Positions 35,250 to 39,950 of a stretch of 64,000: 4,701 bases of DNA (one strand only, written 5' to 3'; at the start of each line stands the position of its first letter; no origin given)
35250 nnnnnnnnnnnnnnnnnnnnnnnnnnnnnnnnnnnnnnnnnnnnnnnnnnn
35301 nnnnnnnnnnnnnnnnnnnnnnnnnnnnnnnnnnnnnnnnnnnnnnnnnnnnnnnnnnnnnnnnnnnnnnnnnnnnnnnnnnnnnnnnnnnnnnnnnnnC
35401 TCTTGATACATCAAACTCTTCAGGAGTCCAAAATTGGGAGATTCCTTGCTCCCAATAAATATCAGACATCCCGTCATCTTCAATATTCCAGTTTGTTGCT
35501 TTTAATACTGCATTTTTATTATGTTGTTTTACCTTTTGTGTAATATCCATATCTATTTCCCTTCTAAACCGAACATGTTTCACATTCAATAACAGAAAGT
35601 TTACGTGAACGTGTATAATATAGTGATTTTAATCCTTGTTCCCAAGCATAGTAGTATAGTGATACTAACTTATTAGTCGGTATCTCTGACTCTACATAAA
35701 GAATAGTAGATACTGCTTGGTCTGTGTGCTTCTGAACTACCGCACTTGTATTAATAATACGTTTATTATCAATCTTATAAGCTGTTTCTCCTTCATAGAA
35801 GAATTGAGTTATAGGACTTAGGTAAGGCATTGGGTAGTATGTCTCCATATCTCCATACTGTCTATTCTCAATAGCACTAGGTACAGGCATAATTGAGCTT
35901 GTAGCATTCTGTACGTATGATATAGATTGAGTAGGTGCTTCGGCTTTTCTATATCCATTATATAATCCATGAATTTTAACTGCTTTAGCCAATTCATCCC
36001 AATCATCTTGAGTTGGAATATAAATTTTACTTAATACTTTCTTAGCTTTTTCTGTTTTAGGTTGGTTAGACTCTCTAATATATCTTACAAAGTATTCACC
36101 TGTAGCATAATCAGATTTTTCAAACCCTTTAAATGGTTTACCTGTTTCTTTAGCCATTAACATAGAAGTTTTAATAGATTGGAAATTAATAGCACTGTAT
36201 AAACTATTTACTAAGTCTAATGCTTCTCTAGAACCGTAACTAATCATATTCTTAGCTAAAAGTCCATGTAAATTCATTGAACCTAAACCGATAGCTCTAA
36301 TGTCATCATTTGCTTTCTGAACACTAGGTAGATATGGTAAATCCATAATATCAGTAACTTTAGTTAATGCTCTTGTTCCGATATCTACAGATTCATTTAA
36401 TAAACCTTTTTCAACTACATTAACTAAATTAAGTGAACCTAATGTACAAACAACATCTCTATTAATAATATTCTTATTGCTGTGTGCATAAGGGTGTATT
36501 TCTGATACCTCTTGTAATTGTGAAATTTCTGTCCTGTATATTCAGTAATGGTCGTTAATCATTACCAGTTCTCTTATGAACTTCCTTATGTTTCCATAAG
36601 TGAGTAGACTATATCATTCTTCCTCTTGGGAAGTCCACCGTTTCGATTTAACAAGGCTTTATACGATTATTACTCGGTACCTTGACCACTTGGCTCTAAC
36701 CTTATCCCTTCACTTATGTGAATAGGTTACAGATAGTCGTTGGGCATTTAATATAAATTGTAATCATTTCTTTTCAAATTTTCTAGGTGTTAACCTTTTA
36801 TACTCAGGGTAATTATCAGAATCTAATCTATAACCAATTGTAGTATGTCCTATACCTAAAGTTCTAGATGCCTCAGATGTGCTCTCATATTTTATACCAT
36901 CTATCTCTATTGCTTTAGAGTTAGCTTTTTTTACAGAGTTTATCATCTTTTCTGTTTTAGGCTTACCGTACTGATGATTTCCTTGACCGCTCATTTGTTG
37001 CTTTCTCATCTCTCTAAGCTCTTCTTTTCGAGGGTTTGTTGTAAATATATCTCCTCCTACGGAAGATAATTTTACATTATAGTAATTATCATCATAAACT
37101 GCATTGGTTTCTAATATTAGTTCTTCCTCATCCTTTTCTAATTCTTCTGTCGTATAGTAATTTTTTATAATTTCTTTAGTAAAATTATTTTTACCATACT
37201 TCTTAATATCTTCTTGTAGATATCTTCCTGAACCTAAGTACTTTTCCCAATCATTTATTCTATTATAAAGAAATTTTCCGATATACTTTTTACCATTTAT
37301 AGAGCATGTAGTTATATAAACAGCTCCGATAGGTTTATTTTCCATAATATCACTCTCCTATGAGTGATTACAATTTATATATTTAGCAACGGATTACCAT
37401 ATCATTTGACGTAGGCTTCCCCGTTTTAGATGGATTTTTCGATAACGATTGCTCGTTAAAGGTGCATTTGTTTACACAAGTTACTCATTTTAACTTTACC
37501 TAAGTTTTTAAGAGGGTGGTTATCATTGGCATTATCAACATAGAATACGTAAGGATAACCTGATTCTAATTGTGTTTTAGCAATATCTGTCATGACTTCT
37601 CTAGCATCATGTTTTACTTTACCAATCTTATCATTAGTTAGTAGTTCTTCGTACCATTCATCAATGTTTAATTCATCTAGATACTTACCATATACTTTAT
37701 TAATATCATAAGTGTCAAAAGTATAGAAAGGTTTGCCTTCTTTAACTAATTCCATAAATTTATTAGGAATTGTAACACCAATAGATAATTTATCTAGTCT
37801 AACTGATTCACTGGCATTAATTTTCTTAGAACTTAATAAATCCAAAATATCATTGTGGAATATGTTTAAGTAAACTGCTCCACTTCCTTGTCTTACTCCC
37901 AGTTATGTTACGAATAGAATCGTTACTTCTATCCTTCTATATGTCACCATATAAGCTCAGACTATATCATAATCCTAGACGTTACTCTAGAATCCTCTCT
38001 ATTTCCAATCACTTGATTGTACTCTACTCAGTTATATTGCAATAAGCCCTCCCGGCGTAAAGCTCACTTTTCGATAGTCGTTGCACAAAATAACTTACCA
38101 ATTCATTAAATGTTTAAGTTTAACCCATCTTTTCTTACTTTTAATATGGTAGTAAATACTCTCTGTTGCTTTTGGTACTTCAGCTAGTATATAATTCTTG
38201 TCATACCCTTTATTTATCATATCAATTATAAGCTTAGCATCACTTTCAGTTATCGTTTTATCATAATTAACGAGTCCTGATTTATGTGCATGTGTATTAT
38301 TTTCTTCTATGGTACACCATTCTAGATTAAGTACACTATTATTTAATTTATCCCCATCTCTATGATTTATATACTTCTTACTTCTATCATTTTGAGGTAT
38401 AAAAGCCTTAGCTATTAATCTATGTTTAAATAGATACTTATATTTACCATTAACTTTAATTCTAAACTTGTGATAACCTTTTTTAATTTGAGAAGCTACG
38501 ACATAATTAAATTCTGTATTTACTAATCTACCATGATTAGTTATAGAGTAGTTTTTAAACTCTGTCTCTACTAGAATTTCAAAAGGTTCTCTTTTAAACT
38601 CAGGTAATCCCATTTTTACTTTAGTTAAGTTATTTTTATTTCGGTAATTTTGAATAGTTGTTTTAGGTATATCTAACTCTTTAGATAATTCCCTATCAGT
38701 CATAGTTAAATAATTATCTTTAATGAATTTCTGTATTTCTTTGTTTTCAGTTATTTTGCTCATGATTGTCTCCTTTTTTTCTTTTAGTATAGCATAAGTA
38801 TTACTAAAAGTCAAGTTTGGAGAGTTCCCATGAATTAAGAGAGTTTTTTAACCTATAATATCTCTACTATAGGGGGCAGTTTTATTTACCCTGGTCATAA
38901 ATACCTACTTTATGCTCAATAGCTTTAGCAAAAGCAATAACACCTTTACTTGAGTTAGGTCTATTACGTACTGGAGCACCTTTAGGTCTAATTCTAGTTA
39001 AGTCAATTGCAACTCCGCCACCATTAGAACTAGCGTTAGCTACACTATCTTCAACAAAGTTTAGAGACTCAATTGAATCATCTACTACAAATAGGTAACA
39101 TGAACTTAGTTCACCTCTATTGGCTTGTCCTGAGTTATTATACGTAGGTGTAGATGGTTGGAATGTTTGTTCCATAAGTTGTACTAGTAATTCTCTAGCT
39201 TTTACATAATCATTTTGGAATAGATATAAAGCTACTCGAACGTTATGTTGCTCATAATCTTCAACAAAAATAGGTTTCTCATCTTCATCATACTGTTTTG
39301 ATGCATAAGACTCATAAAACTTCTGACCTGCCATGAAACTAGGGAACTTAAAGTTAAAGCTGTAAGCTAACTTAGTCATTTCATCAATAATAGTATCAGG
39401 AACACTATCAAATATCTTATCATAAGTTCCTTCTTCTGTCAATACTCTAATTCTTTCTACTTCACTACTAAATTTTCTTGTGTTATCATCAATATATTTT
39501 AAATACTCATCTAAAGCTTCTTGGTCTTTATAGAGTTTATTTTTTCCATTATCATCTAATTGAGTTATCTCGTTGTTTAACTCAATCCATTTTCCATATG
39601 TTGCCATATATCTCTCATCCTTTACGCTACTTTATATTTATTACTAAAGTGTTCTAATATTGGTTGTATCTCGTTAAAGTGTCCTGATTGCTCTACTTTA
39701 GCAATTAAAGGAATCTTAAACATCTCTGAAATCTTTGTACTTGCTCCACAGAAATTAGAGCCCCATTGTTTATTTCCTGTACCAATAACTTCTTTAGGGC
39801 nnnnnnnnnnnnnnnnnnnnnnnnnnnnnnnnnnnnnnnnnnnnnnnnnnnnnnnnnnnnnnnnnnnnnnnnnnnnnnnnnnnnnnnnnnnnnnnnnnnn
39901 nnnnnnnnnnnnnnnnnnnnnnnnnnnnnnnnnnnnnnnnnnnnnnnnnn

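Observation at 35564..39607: nrdE interrupted by two group I introns carrying different homing-endonuclease families, the second inside the catalytic NLC|TEI motif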

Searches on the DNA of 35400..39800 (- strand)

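Call 3: search_rna_families(source=window, start=35400, end=39800, threshold=evalue, max_evalue=10, show_alignments=4)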
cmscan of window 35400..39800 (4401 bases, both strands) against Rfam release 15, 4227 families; matches with E-value up to 10: 4.
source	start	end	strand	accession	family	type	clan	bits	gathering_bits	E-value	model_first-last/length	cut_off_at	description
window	37669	37748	-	RF00150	SNORD42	Gene; snRNA; snoRNA; CD-box;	-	21.7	39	5.5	1-68/68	no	Small nucleolar RNA SNORD42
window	36478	36561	+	RF00345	snoR1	Gene; snRNA; snoRNA; CD-box;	CL00066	20.5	49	0.71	1-93/93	no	Small nucleolar RNA snoR1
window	37058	37138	-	RF00321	snoZ247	Gene; snRNA; snoRNA; CD-box;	-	17.7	38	6.1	1-139/139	no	Small nucleolar RNA Z247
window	38220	38272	-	RF00287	SNORD44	Gene; snRNA; snoRNA; CD-box;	CL00060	17.4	40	5.2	1-61/61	no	Small nucleolar RNA SNORD44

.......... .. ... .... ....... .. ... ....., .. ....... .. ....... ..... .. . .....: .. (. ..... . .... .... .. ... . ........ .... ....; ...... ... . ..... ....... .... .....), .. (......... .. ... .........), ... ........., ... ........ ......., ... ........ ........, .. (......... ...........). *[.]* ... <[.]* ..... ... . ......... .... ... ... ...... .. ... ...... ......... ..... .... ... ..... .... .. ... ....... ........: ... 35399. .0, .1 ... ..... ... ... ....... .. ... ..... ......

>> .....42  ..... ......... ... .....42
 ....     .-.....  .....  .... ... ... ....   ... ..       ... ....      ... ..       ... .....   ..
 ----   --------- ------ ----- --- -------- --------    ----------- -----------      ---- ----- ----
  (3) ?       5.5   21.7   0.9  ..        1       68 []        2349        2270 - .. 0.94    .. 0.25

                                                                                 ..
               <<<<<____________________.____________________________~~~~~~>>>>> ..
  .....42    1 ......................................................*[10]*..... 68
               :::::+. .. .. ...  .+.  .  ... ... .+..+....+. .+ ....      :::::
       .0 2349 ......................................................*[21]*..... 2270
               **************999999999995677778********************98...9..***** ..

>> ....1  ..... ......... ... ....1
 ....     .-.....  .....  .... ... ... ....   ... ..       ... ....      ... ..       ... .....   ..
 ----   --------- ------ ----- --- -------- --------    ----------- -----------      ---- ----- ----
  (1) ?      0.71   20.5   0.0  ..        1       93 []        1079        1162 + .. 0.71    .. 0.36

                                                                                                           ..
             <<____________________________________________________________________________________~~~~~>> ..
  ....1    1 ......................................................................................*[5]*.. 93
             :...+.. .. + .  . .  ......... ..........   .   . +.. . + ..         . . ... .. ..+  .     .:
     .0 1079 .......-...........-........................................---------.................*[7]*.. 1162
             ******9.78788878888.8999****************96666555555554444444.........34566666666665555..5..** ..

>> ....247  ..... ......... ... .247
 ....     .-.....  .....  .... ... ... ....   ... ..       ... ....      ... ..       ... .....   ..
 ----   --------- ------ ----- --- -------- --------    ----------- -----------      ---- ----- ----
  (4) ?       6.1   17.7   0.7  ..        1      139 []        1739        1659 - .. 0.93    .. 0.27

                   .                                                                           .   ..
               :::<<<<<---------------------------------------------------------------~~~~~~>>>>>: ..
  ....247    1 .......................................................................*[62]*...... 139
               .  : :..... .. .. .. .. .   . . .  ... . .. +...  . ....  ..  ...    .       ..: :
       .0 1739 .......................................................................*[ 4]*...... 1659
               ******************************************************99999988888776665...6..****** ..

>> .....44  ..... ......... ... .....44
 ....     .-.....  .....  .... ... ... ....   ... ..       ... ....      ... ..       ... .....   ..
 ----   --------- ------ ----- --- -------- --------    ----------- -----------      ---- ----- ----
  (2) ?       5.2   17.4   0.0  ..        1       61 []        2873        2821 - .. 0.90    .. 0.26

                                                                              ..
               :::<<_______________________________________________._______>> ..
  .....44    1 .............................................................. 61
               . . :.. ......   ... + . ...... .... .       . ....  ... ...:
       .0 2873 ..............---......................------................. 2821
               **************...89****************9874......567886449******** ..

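Call 6: search_dna_similar(query=window:35500-39700:-, collection=phages, mode=near, max_rows=40)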
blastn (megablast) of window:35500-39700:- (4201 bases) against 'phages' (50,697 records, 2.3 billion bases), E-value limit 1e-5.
Records with a match: 314; places in all: 326; records where one place covers at least 80% of the query: 0.
Best place of each record, by identity: 95-99% 26; 90-95% 208; 80-90% 52; 60-80% 28.
By first word of the organism name: Staphylococcus 311; Mammaliicoccus 1; Twortvirus 1; Silviavirus 1.
By host as written in the record: Staphylococcus aureus 101; - 37; Staphylococcus sp. 24; Staphylococcus carnosus TM300 22; Staphylococcus aureus ATCC 25923 10; Staphylococcus xylosus M1997-2/10 8; Staphylococcus 6; Staphylococcus epidermidis 5; and 63 more.
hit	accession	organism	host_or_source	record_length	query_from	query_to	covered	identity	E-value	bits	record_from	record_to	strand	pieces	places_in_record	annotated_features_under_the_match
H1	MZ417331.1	Staphylococcus phage PG-2021_35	Staphylococcus xylosus M1997-2/10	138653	1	4201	78%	96.0%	0e+0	5314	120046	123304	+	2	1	record has no annotation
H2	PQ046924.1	Staphylococcus phage OPT-SC01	Staphylococcus xylosus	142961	1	4201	76%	95.7%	0e+0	5170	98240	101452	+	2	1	hypothetical protein (x4) | ribonucleoside-diphosphate reductase subunit beta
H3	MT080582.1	Staphylococcus phage vB_SauM_EW1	Staphylococcus carnosus TM300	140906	1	4201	78%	93.8%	0e+0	4917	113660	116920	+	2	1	record has no annotation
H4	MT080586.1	Staphylococcus phage vB_SauM_EW2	Staphylococcus carnosus TM300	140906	1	4201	78%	93.8%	0e+0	4917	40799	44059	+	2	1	record has no annotation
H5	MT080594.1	Staphylococcus phage vB_SauM_EW4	Staphylococcus carnosus TM300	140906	1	4201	78%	93.8%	0e+0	4917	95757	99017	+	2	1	record has no annotation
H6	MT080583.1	Staphylococcus phage vB_SauM_EW13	Staphylococcus carnosus TM300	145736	1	4201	78%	93.8%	0e+0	4906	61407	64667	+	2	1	record has no annotation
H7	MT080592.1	Staphylococcus phage vB_SauM_EW3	Staphylococcus carnosus TM300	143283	1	4201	78%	93.8%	0e+0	4906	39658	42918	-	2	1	record has no annotation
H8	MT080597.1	Staphylococcus phage vB_SauM_EW5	Staphylococcus carnosus TM300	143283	1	4201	78%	93.8%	0e+0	4906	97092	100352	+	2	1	record has no annotation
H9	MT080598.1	Staphylococcus phage vB_SauM_EW6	Staphylococcus carnosus TM300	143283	1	4201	78%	93.8%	0e+0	4906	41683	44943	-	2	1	record has no annotation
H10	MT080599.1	Staphylococcus phage vB_SauM_EW7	Staphylococcus carnosus TM300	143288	1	4201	78%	93.8%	0e+0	4906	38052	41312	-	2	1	record has no annotation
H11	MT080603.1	Staphylococcus phage vB_SauM_EW9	Staphylococcus carnosus TM300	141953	1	4201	78%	93.8%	0e+0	4906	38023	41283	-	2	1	record has no annotation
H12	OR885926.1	Staphylococcus phage 184DA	Staphylococcus sp.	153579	1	4201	78%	92.8%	0e+0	4718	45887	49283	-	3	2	NrdA-like aerobic NDP reductase large subunit | ribonucleotide reductase large subunit | HNH endonuclease | hypothetical protein (x2) | flavodoxin/ribonucleotide reductase stimulatory protein | and 1 other names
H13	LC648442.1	Staphylococcus phage vB_SsapH-Golestan-105-M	Staphylococcus saprophyticus 105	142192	1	4201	76%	92.4%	0e+0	4577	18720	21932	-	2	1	ribonucleotide reductase large subunit (x2) | endonuclease | ribonucleotide reductase stimulatory protein | Ribonucleotide reductase small subunit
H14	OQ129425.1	Staphylococcus phage vB_SauM_JDYN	Staphylococcus aureus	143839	1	4201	54%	97.8%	0e+0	3933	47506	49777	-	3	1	putative ribonucleotide reductase large subunit | hypothetical protein (x2)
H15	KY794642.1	Staphylococcus phage vB_Sau_Clo6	Staphylococcus aureus ATCC 25923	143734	1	4201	54%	97.6%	0e+0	3908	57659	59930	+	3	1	ribonucleotide reductase, large subunit | ribonucleotide reductase, stimulatory protein | ribonucleotide reductase, minor subunit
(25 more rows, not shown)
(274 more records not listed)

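Call 7: get_annotated_region(hit=H14, flank=200)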
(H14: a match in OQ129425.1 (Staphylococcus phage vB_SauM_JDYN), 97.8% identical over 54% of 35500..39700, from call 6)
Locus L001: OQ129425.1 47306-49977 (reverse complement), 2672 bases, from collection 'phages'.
description: Staphylococcus phage vB_SauM_JDYN, complete genome.
organism: Staphylococcus phage vB_SauM_JDYN (NCBI taxid 3038180)
taxonomy: Viruses; Duplodnaviria; Heunggongvirae; Uroviricota; Caudoviricetes; Herelleviridae; Twortvirinae
host: Staphylococcus aureus; source: sewage; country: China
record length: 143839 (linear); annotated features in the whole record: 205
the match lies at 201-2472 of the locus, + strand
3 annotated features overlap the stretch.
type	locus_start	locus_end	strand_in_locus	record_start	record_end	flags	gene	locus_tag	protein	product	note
CDS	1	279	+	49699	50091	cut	-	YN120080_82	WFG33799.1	hypothetical protein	hypothetical protein pSco10_68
CDS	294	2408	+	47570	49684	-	-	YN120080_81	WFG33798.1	putative ribonucleotide reductase large subunit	-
CDS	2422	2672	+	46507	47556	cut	-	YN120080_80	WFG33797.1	hypothetical protein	hypothetical protein pSco10_62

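Call 8: get_annotated_region(hit=H2, flank=200)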
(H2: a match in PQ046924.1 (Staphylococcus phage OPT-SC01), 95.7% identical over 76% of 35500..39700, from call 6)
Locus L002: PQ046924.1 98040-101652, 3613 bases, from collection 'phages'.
description: Staphylococcus phage OPT-SC01, complete genome.
organism: Staphylococcus phage OPT-SC01 (NCBI taxid 3239051)
taxonomy: Viruses
host: Staphylococcus xylosus; source: chicken fecal and sewage samples; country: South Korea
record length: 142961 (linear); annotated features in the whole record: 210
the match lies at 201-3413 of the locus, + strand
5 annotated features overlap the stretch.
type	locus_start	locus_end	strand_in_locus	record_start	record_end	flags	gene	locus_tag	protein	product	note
CDS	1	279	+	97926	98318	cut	-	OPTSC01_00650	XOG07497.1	hypothetical protein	-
CDS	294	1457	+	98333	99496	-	-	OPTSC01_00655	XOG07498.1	hypothetical protein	-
CDS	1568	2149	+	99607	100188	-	-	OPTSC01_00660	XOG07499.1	hypothetical protein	-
CDS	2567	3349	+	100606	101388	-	-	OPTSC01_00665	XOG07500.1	hypothetical protein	-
CDS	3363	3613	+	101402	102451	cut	-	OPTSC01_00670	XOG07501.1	ribonucleoside-diphosphate reductase subunit beta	bnrdF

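Call 9: get_annotated_region(hit=H12, flank=200)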
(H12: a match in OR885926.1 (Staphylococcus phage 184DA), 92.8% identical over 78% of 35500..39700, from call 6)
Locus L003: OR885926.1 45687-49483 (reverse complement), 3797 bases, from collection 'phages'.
description: Staphylococcus phage 184DA, complete genome.
organism: Staphylococcus phage 184DA (NCBI taxid 3110532)
taxonomy: Viruses; Duplodnaviria; Heunggongvirae; Uroviricota; Caudoviricetes
host: Staphylococcus sp.; source: litter on a dairy farm; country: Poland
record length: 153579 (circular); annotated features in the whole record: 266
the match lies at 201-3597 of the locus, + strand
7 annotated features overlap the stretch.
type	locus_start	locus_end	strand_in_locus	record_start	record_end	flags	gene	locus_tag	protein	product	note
CDS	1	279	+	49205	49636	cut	-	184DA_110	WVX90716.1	flavodoxin/ribonucleotide reductase stimulatory protein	-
CDS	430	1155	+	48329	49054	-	-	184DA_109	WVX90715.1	ribonucleotide reductase large subunit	-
CDS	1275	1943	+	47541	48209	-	-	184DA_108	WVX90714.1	HNH endonuclease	-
CDS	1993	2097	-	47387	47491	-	-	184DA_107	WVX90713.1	hypothetical protein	-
CDS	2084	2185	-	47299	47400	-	-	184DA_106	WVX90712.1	hypothetical protein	-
CDS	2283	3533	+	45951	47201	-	-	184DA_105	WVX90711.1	NrdA-like aerobic NDP reductase large subunit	-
CDS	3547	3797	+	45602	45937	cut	-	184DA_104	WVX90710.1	ribonucleotide reductase class Ia beta subunit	-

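Call 10: get_annotated_region(hit=H13, flank=200)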
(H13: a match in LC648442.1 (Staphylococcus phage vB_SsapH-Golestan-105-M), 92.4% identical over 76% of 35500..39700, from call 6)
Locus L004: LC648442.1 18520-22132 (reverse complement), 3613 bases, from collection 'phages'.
description: Staphylococcus phage vB_SsapH-Golestan-105-M DNA, complete genome.
organism: Staphylococcus phage vB_SsapH-Golestan-105-M (NCBI taxid 2872011)
taxonomy: Viruses; Duplodnaviria; Heunggongvirae; Uroviricota; Caudoviricetes; Herelleviridae; Twortvirinae
host: Staphylococcus saprophyticus 105; source: -; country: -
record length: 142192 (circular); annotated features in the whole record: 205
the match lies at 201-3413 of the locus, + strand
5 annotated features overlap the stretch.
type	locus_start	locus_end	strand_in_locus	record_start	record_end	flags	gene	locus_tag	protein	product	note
CDS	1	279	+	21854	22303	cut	-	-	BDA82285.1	ribonucleotide reductase stimulatory protein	Golestan30; ORF30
CDS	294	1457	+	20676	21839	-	-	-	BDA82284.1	ribonucleotide reductase large subunit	Golestan29; ORF29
CDS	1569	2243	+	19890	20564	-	-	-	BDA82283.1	endonuclease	Golestan28; ORF28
CDS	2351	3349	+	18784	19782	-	-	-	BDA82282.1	ribonucleotide reductase large subunit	Golestan27; ORF27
CDS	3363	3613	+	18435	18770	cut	-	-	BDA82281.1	Ribonucleotide reductase small subunit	Golestan26; ORF26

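Call 11: get_annotated_region(hit=H1, flank=200)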
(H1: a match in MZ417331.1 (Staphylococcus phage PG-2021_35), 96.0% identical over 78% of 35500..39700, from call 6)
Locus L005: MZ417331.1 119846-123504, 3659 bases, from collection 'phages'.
description: UNVERIFIED: Staphylococcus phage PG-2021_35, complete genome.
organism: Staphylococcus phage PG-2021_35 (NCBI taxid 2815625)
taxonomy: Viruses; Duplodnaviria; Heunggongvirae; Uroviricota; Caudoviricetes; Herelleviridae; Twortvirinae
host: Staphylococcus xylosus M1997-2/10; source: WWTP; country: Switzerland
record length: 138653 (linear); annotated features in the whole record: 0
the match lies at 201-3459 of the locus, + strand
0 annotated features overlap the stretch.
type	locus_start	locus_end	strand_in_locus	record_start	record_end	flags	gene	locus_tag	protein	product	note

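Call 15: search_dna_similar(query=window:37900-38887:-, collection=phages, mode=distant, max_rows=60, rows=spread)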
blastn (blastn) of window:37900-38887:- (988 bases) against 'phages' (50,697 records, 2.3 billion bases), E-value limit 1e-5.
Records with a match: 253; places in all: 387; records where one place covers at least 80% of the query: 11.
Best place of each record, by identity: 95-99% 1; 90-95% 24; 80-90% 59; 60-80% 169.
By first word of the organism name: Staphylococcus 151; Enterococcus 33; Bacillus 11; Bacteroides 10; Lactococcus 9; Prevotella 9; Listeria 7; Vibrio 4; uncultured 4; Twortvirus 2; and 8 more.
By host as written in the record: Staphylococcus aureus 33; - 28; Staphylococcus carnosus TM300 14; Staphylococcus xylosus M1997-2/10 9; Staphylococcus sp. 9; Enterococcus faecalis 9; Prevotella sp. 9; Bacteroides intestinalis DSM 108646 8; and 78 more.
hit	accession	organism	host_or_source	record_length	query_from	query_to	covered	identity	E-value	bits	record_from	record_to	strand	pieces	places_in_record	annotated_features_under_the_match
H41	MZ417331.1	Staphylococcus phage PG-2021_35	Staphylococcus xylosus M1997-2/10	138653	1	988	100%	96.5%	0e+0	1621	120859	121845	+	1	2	record has no annotation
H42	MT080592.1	Staphylococcus phage vB_SauM_EW3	Staphylococcus carnosus TM300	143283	1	988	100%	94.7%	0e+0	1546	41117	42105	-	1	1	record has no annotation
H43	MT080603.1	Staphylococcus phage vB_SauM_EW9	Staphylococcus carnosus TM300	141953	1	988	100%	94.7%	0e+0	1546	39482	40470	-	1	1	record has no annotation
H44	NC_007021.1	Staphylococcus phage Twort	Staphylococcus aureus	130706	1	988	45%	76.5%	6e-42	301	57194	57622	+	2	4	ribonucleotide reductase large subunit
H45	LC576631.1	Staphylococcus phage vB_SauH_DELF3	Staphylococcus aureus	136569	13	988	19%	82.4%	1e-19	166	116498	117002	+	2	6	none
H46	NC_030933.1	Staphylococcus phage Stau2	Staphylococcus aureus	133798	10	988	18%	77.8%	4e-12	141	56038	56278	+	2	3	DNA helicase (x2)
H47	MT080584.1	Staphylococcus phage vB_SauM_EW15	Staphylococcus carnosus TM300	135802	10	988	18%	77.3%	5e-11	136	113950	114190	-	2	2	record has no annotation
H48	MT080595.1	Staphylococcus phage vB_SauM_EW41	Staphylococcus carnosus TM300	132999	10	988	18%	77.3%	5e-11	136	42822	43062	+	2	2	record has no annotation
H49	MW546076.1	Silviavirus remus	-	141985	10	988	18%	77.3%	5e-11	136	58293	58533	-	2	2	DNA helicase | hypothetical protein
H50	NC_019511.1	Staphylococcus phage SA11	Staphylococcus aureus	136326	10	988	18%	77.3%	5e-11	136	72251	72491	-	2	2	DNA helicase | hypothetical protein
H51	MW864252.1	Staphylococcus phage SAPYZU_15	Staphylococcus aureus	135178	10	988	18%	77.3%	5e-11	136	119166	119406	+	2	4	DNA helicase | hypothetical protein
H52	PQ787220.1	phage ENP2309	sewage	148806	803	954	15%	80.9%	2e-28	133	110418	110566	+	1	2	none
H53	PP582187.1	Enterococcus phage vB_Efs6_KEN16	Enterococcus faecalis 6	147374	803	954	15%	80.9%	2e-28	133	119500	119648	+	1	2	hypothetical protein (x2)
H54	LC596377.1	Enterococcus phage phi EF7H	Enterococcus faecalis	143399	803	954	15%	75.7%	4e-18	100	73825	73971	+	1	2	none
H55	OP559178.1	Enterococcus phage vB_Efa29212_3e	Enterococcus sp.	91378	803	954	15%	75.7%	4e-18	100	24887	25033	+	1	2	none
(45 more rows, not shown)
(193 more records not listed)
